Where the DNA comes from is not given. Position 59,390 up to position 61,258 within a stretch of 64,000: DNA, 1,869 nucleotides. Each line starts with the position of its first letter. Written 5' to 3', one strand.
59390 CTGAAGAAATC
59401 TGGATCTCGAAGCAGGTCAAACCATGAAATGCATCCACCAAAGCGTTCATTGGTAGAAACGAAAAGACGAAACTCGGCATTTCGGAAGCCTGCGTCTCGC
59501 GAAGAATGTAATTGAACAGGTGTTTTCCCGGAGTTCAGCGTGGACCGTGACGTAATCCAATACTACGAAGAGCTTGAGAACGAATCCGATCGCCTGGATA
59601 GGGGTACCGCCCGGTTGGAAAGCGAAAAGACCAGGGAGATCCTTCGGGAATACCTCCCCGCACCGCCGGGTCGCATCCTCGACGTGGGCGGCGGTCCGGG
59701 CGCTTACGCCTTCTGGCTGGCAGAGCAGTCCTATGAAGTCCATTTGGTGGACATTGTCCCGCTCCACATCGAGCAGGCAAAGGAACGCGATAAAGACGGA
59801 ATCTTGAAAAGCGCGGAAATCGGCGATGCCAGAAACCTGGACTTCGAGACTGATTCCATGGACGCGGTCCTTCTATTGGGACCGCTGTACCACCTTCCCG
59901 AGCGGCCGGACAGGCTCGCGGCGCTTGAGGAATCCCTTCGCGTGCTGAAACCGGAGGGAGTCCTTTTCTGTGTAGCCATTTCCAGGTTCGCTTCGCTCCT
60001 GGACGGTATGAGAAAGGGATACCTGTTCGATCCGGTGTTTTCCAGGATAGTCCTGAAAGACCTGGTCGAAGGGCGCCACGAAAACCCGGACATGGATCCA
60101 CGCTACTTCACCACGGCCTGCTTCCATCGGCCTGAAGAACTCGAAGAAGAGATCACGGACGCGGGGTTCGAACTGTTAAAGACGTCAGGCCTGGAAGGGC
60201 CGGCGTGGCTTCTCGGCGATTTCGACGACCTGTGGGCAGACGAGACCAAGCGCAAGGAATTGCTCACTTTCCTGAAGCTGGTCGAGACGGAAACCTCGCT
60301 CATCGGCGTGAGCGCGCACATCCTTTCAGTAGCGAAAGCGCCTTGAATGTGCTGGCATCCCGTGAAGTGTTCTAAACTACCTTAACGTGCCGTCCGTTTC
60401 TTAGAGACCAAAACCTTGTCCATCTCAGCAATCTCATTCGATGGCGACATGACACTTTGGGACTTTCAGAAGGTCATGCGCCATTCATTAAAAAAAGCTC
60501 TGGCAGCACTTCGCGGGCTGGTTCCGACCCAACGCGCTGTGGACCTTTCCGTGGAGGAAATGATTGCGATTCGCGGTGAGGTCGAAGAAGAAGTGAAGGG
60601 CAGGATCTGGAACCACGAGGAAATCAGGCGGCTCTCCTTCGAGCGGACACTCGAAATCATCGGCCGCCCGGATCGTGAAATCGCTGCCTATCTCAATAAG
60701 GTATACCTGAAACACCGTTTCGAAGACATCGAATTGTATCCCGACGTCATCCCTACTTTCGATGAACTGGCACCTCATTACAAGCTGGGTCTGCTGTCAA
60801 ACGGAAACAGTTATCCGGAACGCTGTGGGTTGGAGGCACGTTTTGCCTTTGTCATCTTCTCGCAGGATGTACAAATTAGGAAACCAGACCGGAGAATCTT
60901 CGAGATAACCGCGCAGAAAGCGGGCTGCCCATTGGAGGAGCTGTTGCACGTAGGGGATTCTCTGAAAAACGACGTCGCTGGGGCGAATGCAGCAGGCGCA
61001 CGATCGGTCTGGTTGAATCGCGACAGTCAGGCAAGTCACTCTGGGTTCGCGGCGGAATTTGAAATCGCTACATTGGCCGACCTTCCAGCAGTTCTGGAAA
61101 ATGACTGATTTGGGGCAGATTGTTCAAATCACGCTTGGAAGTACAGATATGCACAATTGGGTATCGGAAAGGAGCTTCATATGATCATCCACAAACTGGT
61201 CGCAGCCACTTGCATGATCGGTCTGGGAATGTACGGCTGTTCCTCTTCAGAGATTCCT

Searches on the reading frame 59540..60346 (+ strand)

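Call 3: search_protein_families(library=pfam, proteins=[window:59540-60346:+], max_evalue=0.01)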
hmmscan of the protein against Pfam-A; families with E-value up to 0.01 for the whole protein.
window:59540-60346:+ (268 aa): 8 families
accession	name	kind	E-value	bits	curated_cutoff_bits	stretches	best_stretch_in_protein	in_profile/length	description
PF13649.12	Methyltransf_25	-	2.3e-17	63.9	27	1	46-140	1-97/97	Methyltransferase domain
PF08241.18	Methyltransf_11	-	3.8e-17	63.1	21.2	1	47-144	1-95/95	Methyltransferase domain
PF13489.12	Methyltransf_23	-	8.5e-13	48.8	27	1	32-214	10-163/164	Methyltransferase domain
PF01209.24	Ubie_methyltran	-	7.8e-12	45.5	20.1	1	41-177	46-187/233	ubiE/COQ5 methyltransferase family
PF08242.18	Methyltransf_12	-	8.1e-12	46.2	30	1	47-142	1-98/98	Methyltransferase domain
PF13847.12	Methyltransf_31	-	2.4e-11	44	27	1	45-148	6-113/145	Methyltransferase domain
PF05175.20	MTS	-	4.4e-05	23.6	23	1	33-148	21-142/170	Methyltransferase small domain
PF05401.17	NodS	-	0.00033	21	24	1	43-142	44-142/201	Nodulation protein S (NodS)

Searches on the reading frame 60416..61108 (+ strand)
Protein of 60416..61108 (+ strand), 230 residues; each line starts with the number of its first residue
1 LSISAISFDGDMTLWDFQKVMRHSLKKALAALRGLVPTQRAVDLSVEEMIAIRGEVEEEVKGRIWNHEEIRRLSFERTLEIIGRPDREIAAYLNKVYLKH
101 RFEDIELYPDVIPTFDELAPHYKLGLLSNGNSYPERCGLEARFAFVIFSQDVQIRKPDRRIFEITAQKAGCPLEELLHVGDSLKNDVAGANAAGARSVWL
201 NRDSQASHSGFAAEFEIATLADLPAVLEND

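Call 3: search_protein_families(library=pfam, proteins=[window:60416-61108:+], max_evalue=0.01)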
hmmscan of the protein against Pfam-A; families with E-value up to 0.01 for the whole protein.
window:60416-61108:+ (230 aa): 3 families
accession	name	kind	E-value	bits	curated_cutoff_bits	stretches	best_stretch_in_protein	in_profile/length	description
PF00702.32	Hydrolase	-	2e-16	61.4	26.4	1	3-194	1-191/191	haloacid dehalogenase-like hydrolase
PF13419.12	HAD_2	-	2.3e-16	60.8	23.8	1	8-199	3-177/178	Haloacid dehalogenase-like hydrolase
PF13242.12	Hydrolase_like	-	1.4e-10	41.4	22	1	154-206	2-54/75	HAD-hyrolase-like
